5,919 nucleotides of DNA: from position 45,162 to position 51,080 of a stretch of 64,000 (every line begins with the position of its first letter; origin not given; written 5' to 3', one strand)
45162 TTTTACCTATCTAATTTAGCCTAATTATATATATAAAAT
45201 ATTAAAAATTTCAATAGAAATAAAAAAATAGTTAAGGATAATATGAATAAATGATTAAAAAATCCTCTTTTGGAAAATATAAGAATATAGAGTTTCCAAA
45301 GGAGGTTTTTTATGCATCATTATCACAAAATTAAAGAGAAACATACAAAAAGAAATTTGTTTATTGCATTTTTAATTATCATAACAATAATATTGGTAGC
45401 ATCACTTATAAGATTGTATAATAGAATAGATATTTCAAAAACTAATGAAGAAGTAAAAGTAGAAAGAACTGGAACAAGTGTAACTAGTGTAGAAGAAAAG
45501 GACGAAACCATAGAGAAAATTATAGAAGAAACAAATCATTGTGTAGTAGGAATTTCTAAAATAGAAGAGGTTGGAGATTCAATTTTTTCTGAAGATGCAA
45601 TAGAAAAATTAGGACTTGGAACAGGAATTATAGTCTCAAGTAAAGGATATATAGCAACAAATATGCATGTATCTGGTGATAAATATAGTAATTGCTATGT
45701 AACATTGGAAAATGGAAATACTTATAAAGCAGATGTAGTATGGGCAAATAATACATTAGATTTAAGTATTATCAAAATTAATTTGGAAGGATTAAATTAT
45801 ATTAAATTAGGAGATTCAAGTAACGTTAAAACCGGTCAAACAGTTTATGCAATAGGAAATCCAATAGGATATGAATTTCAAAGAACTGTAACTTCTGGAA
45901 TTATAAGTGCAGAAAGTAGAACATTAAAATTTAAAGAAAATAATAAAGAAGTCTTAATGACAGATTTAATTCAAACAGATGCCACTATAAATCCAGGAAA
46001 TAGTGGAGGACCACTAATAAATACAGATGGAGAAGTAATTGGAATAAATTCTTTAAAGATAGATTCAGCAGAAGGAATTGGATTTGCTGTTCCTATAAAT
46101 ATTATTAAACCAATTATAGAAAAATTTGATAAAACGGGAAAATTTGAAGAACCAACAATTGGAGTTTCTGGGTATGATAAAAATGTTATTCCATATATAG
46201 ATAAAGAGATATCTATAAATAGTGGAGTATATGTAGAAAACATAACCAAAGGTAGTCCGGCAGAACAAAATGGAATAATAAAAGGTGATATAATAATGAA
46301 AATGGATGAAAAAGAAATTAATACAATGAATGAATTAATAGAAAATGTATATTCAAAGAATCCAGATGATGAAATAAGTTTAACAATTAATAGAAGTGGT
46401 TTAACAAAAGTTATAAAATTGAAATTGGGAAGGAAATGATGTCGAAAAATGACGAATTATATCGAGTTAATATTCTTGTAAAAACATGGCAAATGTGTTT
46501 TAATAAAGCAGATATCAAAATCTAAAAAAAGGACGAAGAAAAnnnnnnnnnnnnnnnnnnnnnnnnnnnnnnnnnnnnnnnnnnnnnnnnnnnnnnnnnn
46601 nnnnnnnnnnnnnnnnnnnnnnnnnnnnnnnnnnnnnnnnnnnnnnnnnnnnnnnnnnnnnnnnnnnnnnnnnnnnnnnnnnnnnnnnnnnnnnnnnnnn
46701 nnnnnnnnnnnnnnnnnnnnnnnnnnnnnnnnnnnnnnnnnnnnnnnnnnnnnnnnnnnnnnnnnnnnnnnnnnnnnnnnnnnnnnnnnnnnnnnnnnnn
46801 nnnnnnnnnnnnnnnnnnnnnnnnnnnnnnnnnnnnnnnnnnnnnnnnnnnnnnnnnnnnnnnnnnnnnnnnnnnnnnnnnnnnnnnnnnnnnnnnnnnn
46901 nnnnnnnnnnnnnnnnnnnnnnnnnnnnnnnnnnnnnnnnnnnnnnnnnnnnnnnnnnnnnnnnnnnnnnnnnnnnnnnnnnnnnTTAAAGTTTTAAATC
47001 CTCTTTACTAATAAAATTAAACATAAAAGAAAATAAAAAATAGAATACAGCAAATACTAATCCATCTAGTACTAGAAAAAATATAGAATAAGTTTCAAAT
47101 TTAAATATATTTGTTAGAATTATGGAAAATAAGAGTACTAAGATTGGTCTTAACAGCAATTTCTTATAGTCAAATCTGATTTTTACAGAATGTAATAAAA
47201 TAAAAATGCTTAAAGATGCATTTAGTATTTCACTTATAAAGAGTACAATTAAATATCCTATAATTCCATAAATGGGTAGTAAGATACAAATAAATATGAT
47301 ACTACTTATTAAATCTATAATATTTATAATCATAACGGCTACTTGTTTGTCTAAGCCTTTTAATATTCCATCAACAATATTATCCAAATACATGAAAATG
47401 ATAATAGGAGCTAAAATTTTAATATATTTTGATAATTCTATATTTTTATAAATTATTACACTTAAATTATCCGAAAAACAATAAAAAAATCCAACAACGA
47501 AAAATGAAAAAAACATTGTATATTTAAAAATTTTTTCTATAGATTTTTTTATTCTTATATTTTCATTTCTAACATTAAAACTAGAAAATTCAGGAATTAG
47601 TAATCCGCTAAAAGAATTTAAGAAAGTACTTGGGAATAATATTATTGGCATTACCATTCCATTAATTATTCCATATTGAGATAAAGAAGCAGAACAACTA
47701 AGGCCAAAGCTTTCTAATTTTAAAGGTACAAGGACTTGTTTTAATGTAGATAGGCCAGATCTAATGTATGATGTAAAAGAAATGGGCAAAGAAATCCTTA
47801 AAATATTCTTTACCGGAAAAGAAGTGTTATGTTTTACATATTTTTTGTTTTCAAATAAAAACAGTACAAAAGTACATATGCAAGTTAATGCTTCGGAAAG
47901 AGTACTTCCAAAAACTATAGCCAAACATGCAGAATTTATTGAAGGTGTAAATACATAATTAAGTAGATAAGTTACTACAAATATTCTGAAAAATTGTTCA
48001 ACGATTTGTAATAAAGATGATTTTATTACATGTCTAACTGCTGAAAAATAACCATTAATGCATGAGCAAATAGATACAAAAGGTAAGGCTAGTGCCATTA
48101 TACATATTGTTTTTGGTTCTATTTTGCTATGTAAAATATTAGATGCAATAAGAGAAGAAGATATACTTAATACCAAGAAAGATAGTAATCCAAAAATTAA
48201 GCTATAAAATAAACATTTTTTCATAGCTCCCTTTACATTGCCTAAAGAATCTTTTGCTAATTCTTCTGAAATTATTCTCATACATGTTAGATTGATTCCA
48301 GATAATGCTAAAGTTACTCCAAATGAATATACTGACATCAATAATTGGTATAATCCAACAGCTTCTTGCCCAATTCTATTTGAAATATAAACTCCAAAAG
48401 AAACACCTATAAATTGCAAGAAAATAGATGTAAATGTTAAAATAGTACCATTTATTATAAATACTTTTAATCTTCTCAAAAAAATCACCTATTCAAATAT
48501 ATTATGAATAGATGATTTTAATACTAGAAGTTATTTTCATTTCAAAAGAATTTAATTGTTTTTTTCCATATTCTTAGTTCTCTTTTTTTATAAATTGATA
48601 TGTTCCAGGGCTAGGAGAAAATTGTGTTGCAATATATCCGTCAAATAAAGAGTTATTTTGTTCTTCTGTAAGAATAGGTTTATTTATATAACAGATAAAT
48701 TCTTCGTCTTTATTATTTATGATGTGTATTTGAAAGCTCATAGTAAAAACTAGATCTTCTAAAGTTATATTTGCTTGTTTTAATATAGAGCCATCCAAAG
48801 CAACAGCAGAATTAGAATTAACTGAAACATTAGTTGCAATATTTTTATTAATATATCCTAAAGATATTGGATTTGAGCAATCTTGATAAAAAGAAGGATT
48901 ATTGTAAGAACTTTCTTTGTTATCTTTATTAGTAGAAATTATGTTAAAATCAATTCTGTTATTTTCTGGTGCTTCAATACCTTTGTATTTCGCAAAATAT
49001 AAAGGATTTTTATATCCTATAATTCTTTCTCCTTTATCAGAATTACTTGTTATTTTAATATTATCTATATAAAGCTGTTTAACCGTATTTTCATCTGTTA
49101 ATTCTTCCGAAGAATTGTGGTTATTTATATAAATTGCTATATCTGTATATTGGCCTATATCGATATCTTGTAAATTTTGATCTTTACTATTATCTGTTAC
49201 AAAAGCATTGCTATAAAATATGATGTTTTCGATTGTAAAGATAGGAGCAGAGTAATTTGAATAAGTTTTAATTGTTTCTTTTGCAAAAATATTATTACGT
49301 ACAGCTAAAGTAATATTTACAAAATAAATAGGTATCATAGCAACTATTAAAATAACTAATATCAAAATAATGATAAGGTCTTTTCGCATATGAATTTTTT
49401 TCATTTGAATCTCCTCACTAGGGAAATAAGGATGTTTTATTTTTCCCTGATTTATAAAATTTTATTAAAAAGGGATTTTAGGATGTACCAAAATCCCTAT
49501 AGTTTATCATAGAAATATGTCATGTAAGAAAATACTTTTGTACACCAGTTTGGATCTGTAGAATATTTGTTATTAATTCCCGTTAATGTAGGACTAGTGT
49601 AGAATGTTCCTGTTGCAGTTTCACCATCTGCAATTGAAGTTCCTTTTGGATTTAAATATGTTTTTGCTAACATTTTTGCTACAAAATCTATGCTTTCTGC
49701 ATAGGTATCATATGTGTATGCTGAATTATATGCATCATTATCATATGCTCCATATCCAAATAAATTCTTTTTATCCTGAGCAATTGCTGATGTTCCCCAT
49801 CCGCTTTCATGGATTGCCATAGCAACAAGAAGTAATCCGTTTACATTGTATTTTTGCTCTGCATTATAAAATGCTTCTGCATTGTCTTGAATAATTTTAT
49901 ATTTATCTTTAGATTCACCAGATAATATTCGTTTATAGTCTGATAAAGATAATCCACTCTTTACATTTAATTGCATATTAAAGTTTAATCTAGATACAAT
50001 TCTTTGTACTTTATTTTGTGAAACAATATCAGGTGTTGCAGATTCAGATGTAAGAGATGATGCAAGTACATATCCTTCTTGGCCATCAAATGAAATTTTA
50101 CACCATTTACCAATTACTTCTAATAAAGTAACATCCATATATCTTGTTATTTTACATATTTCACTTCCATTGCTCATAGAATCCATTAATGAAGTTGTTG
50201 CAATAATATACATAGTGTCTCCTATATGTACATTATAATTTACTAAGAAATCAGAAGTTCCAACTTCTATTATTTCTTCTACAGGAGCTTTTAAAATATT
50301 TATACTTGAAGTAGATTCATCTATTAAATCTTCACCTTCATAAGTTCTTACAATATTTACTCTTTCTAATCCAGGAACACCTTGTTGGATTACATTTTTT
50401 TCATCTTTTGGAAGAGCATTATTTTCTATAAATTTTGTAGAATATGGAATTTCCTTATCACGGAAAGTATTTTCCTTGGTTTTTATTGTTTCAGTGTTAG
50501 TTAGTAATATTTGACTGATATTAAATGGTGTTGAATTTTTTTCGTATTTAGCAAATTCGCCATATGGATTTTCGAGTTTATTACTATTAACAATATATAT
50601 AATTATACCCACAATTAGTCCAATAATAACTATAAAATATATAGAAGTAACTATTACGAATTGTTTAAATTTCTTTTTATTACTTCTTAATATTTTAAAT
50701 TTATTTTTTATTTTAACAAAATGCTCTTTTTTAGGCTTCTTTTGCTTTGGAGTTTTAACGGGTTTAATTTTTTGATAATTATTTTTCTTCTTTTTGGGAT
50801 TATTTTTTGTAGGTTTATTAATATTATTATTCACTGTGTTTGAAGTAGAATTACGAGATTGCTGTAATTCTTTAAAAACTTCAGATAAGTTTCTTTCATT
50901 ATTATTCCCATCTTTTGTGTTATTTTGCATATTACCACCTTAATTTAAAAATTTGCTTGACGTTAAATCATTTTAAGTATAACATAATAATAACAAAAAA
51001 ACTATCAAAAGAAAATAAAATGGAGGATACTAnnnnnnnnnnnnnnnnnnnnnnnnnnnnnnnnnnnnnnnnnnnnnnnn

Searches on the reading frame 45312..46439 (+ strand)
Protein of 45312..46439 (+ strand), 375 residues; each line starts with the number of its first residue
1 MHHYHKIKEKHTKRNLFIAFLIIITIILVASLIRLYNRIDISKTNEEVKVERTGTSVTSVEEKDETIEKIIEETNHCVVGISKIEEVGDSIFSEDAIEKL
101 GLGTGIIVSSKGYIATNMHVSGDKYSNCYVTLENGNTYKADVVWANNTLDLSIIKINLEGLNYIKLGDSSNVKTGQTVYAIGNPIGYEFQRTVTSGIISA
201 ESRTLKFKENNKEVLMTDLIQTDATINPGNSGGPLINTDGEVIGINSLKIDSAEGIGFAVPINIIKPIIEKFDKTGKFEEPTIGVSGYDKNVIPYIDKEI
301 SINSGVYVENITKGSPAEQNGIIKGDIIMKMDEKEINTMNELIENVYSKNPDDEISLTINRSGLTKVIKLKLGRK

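Call 30: search_protein_families(library=pfam, proteins=[window:45312-46439:+], max_evalue=0.001)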
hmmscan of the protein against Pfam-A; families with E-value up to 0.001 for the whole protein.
window:45312-46439:+ (375 aa): 6 families
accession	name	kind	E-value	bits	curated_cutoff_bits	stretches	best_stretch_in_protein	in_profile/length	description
PF13365.12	Trypsin_2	-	2e-32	113.3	27.6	1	103-245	1-144/144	Trypsin-like peptidase domain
PF00089.32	Trypsin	-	6.8e-18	65.7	20.6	1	104-269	28-220/220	Trypsin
PF13180.12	PDZ_2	-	2.6e-15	56.9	27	1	303-372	11-80/80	PDZ domain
PF00595.29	PDZ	-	1.8e-07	31.8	23.2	1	299-359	23-80/81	PDZ domain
PF10459.15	Peptidase_S46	-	5.7e-07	29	22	0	206-246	612-650/698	Peptidase S46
PF17820.7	PDZ_6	-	8.6e-06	25.8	27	1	308-361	2-54/54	PDZ domain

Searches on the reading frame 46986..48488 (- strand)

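Call 30: search_protein_families(library=pfam, proteins=[window:46986-48488:-], max_evalue=0.001)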
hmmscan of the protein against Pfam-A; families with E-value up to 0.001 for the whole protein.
window:46986-48488:- (500 aa): 2 families
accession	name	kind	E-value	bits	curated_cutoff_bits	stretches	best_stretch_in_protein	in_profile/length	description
PF01943.22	Polysacc_synt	-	5.2e-13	49.5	28.2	1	14-303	4-272/274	Polysaccharide biosynthesis protein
PF01554.23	MatE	-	0.00021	21.4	24.9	1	309-399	64-158/161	MatE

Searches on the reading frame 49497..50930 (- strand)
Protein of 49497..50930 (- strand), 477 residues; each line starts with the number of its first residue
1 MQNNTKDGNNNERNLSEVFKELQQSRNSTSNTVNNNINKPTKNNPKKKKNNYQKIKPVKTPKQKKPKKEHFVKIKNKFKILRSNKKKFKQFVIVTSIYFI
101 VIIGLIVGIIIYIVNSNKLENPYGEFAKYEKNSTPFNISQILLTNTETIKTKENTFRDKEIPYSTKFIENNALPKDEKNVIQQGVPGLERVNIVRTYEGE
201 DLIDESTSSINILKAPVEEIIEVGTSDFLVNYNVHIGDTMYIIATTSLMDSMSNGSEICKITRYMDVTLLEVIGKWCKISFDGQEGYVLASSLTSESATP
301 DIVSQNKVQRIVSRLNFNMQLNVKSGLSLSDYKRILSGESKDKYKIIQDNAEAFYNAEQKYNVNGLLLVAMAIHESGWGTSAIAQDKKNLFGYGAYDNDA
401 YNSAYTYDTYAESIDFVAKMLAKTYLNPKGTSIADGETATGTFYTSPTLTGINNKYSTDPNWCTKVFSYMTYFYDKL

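Call 30: search_protein_families(library=pfam, proteins=[window:49497-50930:-], max_evalue=0.001)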
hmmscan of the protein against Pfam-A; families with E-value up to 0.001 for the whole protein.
window:49497-50930:- (477 aa): 3 families
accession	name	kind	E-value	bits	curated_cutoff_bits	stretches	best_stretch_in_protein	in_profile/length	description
PF01832.25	Glucosaminidase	-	6.2e-17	62.9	30.2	1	352-472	2-120/123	Mannosyl-glycoprotein endo-beta-N-acetylglucosaminidase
PF07501.17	G5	-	6.6e-15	55.5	23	1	153-225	2-74/75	G5 domain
PF08239.17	SH3_3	-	8.6e-05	23.1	27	1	254-293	12-53/54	Bacterial SH3 domain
